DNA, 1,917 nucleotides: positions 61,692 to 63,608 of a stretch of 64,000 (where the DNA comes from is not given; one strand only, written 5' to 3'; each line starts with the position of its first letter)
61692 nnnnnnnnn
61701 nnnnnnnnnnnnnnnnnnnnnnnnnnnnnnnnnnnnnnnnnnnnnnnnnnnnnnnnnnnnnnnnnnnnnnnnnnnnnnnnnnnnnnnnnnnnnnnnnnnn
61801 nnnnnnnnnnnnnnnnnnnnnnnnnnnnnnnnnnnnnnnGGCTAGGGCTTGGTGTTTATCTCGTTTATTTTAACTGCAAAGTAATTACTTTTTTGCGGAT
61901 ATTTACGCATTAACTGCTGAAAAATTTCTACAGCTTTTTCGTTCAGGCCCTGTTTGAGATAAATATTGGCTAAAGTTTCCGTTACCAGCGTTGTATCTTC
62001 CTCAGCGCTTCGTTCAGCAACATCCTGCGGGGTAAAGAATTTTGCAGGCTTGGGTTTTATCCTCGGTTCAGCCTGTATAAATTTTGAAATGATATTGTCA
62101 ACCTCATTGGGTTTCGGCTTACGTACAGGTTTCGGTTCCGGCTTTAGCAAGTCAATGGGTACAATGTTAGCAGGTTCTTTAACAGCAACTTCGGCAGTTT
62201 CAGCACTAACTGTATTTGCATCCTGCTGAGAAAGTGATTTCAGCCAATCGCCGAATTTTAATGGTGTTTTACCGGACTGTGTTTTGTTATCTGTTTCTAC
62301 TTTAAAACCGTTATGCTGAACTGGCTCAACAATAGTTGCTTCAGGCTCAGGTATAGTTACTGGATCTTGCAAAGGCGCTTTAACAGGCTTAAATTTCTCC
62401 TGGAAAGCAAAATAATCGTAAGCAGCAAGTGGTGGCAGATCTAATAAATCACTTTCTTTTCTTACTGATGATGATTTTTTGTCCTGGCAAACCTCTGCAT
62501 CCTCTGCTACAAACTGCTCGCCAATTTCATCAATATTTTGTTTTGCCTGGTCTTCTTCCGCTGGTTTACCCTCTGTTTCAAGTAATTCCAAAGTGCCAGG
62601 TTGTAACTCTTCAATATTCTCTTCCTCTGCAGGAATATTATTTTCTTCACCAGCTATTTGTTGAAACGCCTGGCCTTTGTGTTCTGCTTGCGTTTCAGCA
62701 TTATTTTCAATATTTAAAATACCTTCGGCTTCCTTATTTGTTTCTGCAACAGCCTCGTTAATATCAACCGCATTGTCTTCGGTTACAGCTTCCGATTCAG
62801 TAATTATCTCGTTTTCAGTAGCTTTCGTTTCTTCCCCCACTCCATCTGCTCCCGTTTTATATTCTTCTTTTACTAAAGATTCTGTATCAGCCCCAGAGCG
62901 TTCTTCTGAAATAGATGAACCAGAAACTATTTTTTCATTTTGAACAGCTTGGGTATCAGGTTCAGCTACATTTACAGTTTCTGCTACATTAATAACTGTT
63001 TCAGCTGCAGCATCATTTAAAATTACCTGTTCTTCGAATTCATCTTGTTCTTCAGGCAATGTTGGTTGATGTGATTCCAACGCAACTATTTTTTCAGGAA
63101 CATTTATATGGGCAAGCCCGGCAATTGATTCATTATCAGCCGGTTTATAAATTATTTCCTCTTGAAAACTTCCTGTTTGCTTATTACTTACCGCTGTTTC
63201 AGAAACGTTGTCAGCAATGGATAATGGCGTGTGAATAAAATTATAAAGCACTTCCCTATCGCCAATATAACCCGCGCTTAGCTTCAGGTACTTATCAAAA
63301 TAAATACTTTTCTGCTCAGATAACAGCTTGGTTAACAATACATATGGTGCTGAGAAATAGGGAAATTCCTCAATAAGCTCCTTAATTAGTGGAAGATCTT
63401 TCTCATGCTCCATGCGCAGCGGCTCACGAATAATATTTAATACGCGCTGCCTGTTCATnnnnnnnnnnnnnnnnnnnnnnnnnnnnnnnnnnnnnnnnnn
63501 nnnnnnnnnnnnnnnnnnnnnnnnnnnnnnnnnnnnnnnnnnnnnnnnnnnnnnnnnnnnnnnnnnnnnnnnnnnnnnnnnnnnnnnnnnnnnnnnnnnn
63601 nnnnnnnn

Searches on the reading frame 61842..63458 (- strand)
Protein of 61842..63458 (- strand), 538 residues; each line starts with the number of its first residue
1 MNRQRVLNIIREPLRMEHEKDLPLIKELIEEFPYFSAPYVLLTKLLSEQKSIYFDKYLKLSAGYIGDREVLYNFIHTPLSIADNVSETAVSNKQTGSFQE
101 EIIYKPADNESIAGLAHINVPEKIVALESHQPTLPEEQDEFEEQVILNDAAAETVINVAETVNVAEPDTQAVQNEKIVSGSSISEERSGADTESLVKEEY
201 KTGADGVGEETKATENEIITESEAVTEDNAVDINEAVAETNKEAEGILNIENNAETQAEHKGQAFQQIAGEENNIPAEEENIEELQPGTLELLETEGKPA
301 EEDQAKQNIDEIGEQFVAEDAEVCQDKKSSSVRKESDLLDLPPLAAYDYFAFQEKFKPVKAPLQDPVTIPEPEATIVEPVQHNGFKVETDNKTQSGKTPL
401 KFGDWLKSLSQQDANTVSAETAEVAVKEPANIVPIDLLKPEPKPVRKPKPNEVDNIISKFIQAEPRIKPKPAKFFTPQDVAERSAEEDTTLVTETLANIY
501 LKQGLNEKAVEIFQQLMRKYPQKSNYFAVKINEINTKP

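Call 64: search_protein_families(library=pfam, proteins=[window:61842-63458:-], max_evalue=0.001)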
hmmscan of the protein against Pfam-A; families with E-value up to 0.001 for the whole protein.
window:61842-63458:- (538 aa): 1 family
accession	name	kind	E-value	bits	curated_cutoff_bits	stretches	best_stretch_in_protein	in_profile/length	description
PF13174.12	TPR_6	-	0.00041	21.3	26.3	0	496-522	6-32/33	Tetratricopeptide repeat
